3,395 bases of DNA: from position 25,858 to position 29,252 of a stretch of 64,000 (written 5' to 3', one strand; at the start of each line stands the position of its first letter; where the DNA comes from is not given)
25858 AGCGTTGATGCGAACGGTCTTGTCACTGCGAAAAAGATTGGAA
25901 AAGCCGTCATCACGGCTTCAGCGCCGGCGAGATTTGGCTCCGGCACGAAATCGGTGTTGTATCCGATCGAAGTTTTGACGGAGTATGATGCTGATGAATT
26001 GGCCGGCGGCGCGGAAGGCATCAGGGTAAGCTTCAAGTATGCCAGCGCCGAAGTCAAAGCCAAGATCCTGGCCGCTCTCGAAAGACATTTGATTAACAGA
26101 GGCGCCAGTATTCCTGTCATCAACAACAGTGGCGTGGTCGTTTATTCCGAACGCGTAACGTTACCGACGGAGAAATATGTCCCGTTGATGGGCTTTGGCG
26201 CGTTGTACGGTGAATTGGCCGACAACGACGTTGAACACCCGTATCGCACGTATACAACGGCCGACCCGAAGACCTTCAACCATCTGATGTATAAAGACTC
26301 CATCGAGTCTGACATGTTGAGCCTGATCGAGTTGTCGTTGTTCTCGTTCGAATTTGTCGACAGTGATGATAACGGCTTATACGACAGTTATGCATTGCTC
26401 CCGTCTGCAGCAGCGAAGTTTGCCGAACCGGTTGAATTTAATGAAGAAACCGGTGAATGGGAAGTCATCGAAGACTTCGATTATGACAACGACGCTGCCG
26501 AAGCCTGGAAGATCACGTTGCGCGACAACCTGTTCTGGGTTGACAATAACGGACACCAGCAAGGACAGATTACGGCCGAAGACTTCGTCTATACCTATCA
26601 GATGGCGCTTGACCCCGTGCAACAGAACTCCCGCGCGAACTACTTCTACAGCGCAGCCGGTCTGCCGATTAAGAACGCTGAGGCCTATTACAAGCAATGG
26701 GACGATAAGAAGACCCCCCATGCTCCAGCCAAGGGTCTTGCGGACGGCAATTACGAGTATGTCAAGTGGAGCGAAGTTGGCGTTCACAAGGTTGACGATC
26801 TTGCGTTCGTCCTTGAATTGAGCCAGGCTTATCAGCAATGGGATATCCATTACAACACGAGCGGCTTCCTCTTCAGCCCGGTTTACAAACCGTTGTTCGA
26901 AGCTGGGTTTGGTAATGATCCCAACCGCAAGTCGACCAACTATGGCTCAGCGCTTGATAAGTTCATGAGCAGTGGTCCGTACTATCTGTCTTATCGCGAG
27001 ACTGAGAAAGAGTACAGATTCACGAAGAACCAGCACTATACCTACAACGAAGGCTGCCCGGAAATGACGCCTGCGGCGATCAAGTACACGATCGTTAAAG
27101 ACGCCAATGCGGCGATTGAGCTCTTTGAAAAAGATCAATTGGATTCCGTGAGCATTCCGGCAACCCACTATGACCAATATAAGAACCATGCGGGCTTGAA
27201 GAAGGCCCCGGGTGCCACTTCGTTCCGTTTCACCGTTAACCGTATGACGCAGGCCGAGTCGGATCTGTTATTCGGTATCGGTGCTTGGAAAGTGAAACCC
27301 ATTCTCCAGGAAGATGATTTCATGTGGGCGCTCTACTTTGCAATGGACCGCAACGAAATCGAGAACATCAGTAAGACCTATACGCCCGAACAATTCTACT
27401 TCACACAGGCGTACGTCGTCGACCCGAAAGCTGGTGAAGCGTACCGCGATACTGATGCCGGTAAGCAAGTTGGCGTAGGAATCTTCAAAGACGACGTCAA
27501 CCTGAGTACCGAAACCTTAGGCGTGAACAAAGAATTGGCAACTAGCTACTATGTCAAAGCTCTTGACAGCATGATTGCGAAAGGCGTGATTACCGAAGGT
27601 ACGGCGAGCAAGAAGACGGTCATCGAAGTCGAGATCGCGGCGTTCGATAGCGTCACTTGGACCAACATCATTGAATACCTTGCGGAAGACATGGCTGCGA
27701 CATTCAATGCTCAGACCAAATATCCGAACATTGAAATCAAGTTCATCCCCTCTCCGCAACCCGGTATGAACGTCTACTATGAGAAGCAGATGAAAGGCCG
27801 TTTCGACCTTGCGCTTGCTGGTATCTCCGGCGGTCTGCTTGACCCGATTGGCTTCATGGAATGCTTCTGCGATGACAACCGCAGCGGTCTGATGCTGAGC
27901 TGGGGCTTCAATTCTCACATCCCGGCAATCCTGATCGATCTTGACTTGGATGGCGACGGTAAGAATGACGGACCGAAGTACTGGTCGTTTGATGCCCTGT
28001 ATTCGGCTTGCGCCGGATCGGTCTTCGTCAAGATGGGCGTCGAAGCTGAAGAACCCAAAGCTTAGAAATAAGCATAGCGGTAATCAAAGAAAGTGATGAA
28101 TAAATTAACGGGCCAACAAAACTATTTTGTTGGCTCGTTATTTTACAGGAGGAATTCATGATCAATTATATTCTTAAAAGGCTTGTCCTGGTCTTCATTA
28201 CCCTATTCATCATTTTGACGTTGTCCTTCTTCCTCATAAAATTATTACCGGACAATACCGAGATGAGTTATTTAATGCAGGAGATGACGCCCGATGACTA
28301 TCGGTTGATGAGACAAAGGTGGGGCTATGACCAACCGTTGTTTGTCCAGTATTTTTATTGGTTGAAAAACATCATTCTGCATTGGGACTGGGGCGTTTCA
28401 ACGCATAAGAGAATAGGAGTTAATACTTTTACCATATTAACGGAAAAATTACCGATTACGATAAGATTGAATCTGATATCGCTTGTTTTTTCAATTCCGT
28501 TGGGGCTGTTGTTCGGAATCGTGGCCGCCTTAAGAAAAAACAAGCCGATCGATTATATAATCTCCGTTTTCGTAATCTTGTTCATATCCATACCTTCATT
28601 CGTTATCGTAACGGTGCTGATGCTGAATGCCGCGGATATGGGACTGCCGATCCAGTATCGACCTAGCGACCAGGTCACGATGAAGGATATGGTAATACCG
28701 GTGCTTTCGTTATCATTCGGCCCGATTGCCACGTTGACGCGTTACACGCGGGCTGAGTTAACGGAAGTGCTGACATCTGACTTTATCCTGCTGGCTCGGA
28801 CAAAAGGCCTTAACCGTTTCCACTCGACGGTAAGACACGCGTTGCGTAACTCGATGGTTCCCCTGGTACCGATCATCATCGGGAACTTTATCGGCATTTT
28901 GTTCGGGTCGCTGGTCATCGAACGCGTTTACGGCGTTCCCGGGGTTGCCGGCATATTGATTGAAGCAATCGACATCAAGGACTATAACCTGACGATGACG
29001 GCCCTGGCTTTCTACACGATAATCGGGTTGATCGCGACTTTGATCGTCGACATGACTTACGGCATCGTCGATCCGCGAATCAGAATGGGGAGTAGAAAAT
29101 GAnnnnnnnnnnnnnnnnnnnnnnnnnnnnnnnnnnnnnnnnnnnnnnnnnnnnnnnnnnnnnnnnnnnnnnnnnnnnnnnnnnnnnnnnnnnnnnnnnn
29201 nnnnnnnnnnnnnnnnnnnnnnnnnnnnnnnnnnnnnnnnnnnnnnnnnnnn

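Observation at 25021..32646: Opp-type peptide ABC importer with a 1014-aa Ig-domain-bearing lipoprotein SBP, an OppC with a long extracellular loop, and an OppF with a ~95-aa coiled-coil insertion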

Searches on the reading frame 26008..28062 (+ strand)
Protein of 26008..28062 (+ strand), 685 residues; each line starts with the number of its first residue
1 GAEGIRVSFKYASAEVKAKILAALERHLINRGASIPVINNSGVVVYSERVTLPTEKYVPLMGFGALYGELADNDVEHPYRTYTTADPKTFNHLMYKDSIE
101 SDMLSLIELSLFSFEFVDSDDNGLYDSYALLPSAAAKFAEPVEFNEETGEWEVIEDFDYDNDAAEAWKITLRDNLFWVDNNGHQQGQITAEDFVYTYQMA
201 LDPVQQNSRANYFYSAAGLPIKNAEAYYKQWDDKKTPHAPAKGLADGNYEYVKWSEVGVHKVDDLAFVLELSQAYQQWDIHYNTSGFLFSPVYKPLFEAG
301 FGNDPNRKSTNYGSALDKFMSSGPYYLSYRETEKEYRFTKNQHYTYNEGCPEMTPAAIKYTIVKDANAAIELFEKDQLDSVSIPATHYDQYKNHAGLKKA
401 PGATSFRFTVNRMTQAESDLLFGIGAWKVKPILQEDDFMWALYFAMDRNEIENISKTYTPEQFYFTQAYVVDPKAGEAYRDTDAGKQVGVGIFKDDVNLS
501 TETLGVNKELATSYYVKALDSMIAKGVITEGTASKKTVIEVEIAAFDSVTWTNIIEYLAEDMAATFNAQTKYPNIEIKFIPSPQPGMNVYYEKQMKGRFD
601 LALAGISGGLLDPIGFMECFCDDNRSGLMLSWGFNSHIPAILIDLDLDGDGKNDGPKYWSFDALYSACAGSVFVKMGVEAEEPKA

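Call 32: search_solved_structures(query=window:26008-28062:+, max_evalue=0.01, show_alignments=1)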
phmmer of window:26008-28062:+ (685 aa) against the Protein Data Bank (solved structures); distinct sequences matched with E-value up to 0.01: 4.
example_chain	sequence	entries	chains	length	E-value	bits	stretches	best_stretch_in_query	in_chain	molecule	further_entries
4faj_A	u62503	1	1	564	0.0001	24.4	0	311-395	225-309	PrgZ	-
3o9p_A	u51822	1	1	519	0.0012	20.9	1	163-237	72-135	Periplasmic murein peptide-binding protein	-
4toz_A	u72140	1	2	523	0.0012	20.9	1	163-237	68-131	Periplasmic murein peptide-binding protein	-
8are_A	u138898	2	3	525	0.0054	18.7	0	165-221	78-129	Oligopeptide-binding protein OppA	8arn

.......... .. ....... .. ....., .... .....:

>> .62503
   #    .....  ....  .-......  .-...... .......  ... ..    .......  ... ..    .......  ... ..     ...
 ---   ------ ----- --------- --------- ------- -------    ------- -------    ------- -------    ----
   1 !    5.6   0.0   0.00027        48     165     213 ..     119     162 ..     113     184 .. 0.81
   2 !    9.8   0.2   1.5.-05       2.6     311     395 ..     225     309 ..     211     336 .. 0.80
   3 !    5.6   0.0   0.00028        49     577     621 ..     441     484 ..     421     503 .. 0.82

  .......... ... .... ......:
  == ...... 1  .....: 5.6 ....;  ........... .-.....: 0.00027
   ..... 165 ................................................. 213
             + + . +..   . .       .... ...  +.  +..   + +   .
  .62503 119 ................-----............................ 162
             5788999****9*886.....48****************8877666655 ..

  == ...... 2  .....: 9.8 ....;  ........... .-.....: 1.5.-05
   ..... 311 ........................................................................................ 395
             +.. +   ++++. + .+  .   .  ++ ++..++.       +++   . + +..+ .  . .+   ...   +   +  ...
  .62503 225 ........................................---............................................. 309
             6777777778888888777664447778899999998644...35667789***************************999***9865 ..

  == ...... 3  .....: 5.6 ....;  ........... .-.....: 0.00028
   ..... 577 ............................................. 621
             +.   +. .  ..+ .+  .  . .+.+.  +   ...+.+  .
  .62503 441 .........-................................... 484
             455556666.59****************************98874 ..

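Call 47: search_protein_representatives(protein=window:26008-28062:+)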
Query: 685 residues. Proteins with E-value up to 0.001 (for the whole library): 815; up to 1e-10: 539; up to 1e-30: 139. The best 150 are listed.
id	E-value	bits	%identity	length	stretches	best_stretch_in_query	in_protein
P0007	5.4e-279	944.1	64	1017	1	1-684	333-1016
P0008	2.5e-179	614.7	54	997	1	1-684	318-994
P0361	3.4e-178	611.0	52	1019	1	1-683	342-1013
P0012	2.2e-173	595.0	51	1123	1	1-684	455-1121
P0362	3.8e-135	468.7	43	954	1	3-677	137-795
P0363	3.3e-128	445.8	41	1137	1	1-680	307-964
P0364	2.5e-126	439.6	41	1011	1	1-677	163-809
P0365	7.7e-123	428.0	38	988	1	1-684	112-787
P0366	6.8e-122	424.9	45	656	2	72-675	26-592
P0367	1.4e-117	410.7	43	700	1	11-643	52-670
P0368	9.9e-109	381.4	39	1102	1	1-638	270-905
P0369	3.5e-101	356.4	43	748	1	9-646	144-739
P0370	5.2e-97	342.7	39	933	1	1-681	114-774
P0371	3.0e-96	340.2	41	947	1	7-680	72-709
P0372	1.3e-92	328.1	41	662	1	7-681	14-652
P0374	3.0e-84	300.5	34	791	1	7-680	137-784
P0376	8.7e-82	292.4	36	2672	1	8-685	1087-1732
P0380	5.0e-78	279.9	34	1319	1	8-680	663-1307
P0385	1.6e-73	265.0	34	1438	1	8-684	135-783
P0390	3.0e-69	250.9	33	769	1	8-680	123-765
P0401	2.3e-58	214.9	30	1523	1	8-684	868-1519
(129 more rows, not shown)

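Call 48: search_protein_families(library=pfam, proteins=[P0363, P0376, P0380, P0385, P0401, P0365], max_evalue=0.001)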
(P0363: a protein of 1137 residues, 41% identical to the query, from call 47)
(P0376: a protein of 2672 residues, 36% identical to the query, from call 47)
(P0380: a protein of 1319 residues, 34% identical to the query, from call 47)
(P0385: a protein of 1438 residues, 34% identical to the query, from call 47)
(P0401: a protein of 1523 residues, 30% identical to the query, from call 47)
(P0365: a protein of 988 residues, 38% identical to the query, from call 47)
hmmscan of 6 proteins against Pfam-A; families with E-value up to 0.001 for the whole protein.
P0363 (1137 aa): 1 family
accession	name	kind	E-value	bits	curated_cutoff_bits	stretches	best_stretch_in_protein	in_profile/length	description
PF00496.27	SBP_bac_5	-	3.5e-33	115.7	32.4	1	468-919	16-364/368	Bacterial extracellular solute-binding proteins, family 5 Middle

P0376 (2672 aa): 5 families
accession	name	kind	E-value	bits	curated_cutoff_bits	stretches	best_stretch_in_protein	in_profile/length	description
PF09479.16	Flg_new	-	5.1e-42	142.3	27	3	870-934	1-65/65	Listeria-Bacteroides repeat domain (List_Bact_rpt)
PF00496.27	SBP_bac_5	-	8.5e-26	91.4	32.4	1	1272-1675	34-366/368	Bacterial extracellular solute-binding proteins, family 5 Middle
PF16403.11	Bact_surface_Ig-like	-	5.8e-14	52.3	27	1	1006-1074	5-71/71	Bacterial surface protein, Ig-like domain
PF18998.6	Flg_new_2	-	2.8e-08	34.1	23.6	0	755-805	18-70/73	Divergent InlB B-repeat domain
PF01336.31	tRNA_anti-codon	-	0.00014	22.2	27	0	2248-2292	23-74/75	OB-fold nucleic acid binding domain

P0380 (1319 aa): 4 families
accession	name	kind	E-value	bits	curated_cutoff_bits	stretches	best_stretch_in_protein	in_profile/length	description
PF02368.24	Big_2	-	4.7e-37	126.2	22.8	4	28-92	4-70/79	Bacterial Ig-like domain (group 2)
PF00496.27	SBP_bac_5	-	2.2e-28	99.9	32.4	1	813-1248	11-366/368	Bacterial extracellular solute-binding proteins, family 5 Middle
PF22359.2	Big-like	-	2e-06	28.4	27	1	434-482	2-47/48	Bacterial Ig-like domain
PF21461.3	HL_N-beta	-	1.1e-05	25.5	27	0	433-468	12-46/57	Hyaluronate lyase, N-terminal beta-sheet domain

P0385 (1438 aa): 4 families
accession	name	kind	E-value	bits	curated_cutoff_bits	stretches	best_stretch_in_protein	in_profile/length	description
PF00496.27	SBP_bac_5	-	4.7e-27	95.5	32.4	1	293-727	17-366/368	Bacterial extracellular solute-binding proteins, family 5 Middle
PF16403.11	Bact_surface_Ig-like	-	7e-20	71.3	27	1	51-122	2-71/71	Bacterial surface protein, Ig-like domain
PF00041.27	fn3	-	1.4e-06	28.8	25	0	1185-1217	44-72/84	Fibronectin type III domain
PF07523.18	Big_3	-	0.00011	22.8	21.2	1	55-122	3-68/68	Bacterial Ig-like domain (group 3)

P0401 (1523 aa): 4 families
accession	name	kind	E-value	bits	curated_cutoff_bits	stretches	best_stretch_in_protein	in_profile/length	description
PF02368.24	Big_2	-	3.5e-40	136.3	22.8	4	26-97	4-78/79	Bacterial Ig-like domain (group 2)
PF00496.27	SBP_bac_5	-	1e-23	84.5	32.4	1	1024-1303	17-246/368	Bacterial extracellular solute-binding proteins, family 5 Middle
PF21461.3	HL_N-beta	-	5.7e-07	29.7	27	1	144-172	19-45/57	Hyaluronate lyase, N-terminal beta-sheet domain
PF16403.11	Bact_surface_Ig-like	-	2.1e-06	28.1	27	1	802-852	24-71/71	Bacterial surface protein, Ig-like domain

P0365 (988 aa): 2 families
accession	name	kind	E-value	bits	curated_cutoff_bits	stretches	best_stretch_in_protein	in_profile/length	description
PF00496.27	SBP_bac_5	-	3.2e-30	105.9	32.4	1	276-738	17-366/368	Bacterial extracellular solute-binding proteins, family 5 Middle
PF09479.16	Flg_new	-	5.5e-09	36.4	27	1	34-94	1-64/65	Listeria-Bacteroides repeat domain (List_Bact_rpt)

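Call 49: list_cluster_members(proteins=[P0362, P0363, P0365, P0367, P0372, P0376, P0380, P0385, P0374, P0390])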
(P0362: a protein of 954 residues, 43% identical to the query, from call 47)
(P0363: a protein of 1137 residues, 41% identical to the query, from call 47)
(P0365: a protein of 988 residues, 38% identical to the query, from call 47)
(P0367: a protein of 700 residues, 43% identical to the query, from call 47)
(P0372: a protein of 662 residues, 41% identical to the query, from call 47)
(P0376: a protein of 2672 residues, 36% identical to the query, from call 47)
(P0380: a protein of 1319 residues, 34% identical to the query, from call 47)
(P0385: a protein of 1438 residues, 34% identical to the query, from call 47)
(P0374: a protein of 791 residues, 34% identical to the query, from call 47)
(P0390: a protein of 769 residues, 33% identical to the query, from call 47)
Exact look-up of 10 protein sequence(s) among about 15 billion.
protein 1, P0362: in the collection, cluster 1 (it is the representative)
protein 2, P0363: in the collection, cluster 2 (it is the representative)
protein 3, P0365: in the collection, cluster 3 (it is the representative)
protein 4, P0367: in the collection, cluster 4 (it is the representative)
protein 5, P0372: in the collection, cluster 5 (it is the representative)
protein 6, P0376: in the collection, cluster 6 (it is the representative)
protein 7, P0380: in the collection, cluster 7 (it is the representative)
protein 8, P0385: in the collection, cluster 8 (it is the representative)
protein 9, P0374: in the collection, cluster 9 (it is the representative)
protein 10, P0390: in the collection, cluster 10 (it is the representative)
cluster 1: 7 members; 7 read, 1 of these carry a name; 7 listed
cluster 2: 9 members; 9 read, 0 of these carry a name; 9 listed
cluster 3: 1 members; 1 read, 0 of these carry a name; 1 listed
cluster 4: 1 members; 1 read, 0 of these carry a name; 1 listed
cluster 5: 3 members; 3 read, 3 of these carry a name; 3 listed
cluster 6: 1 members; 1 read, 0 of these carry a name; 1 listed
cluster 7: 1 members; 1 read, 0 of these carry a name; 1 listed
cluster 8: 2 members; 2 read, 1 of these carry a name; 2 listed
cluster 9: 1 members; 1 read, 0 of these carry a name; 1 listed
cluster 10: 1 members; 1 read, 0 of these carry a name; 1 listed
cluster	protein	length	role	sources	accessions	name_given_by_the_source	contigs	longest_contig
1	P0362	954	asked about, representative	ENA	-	-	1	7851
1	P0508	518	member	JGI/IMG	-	ABC-type transport system substrate-binding protein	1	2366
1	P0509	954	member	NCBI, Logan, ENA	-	-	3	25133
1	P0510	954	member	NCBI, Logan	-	-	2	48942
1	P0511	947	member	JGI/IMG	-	-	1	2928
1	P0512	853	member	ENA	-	-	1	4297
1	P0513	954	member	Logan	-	-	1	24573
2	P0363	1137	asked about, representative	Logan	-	-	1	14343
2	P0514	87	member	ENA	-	-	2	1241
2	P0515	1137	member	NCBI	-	-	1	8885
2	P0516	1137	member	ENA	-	-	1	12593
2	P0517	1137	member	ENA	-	-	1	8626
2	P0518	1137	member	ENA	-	-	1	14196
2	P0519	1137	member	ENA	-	-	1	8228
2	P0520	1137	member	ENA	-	-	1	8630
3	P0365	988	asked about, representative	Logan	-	-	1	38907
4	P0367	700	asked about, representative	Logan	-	-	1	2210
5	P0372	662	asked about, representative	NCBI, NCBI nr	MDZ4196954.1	MAG: ABC transporter substrate-binding protein, partial [Candidatus Izemoplasmatales ... | ABC transporter substrate-binding protein [Candidatus Izemoplasmatales bacterium]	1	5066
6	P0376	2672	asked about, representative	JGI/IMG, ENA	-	-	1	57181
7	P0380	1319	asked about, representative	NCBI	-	-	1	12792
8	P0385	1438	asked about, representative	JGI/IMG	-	hypothetical protein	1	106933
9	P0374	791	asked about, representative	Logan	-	-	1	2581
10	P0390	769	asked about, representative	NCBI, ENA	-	-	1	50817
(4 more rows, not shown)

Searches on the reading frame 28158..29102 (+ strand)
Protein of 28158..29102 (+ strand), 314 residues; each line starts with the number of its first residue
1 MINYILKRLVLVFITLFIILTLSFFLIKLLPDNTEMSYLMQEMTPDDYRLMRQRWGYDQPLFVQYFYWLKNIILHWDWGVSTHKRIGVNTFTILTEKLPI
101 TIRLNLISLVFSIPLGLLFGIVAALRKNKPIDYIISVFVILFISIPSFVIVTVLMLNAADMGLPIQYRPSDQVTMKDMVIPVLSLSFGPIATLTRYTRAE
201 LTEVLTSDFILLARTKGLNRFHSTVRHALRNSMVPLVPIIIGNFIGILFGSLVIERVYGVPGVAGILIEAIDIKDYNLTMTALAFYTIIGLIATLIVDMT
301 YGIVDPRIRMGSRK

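Call 3: search_protein_families(library=pfam, proteins=[window:28158-29102:+], max_evalue=0.01)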
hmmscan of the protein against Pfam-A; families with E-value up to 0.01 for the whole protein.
window:28158-29102:+ (314 aa): 2 families
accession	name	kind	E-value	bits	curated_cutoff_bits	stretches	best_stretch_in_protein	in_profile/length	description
PF00528.27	BPD_transp_1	-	4.7e-31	108.4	26.4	1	116-309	1-183/184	Binding-protein-dependent transport system inner membrane component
PF19300.4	BPD_transp_1_N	-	5.9e-11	43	23.8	1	1-78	1-78/114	Binding-prot-dependent transport system membrane comp, N-term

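Call 4: search_protein_families(library=ncbifam, proteins=[window:28158-29102:+], max_evalue=0.01)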
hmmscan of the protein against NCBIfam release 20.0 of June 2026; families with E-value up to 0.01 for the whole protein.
window:28158-29102:+ (314 aa): 17 families
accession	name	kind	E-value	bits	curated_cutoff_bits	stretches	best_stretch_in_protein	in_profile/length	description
NF045471.1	Opp3B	equivalog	4.5e-71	239.8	480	1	1-311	1-305/308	oligopeptide ABC transporter permease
NF045470.1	Opp2B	equivalog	1.9e-58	198.1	350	1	8-309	1-300/300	nickel ABC transporter permease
NF007008.0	PRK09471.1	equivalog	8.2e-53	179.8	388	1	1-309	1-305/306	oligopeptide ABC transporter permease OppB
NF045472.1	Opp4B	equivalog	3.5e-50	171.1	450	1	1-309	1-319/319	oligopeptide ABC transporter permease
TIGR02789.1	nickel_nikB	equivalog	2.3e-48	165.2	447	1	1-310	1-308/314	nickel ABC transporter permease subunit NikB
NF011661.0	PRK15081.1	equivalog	1.7e-46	159.1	463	1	1-310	1-305/306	glutathione ABC transporter permease GsiC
NF045469.1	Opp1B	equivalog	8.3e-45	153.6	380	1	1-309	1-307/307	nickel/cobalt ABC transporter permease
NF007677.0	PRK10352.1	equivalog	7.4e-43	146.8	433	1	1-311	1-309/314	nickel ABC transporter permease subunit NikB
NF008161.0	PRK10914.1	equivalog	3.1e-38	131.8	590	2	175-310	202-337/339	dipeptide ABC transporter permease DppB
NF043081.1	MMSYN1_0165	equivalog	8.1e-35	120.5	350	2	88-310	165-386/388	oligopeptide ABC transporter permease OppB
NF011712.0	PRK15133.1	subfamily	9.8e-30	103.7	445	1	48-311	86-362/364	microcin C ABC transporter permease YejB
NF011690.0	PRK15110.1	equivalog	7.7e-27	94.6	432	2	174-301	179-306/321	putrescine export ABC transporter permease SapB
NF045476.1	Opp4C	equivalog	9.2e-06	25.1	350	1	91-237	69-199/278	oligopeptide ABC transporter permease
NF045474.1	Opp2C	equivalog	0.00042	20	300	1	92-239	33-163/236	nickel transporter permease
TIGR01726.1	HEQRo_perm_3TM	subfamily_domain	0.00063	20.2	42.2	1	93-166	4-76/99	ABC transporter permease subunit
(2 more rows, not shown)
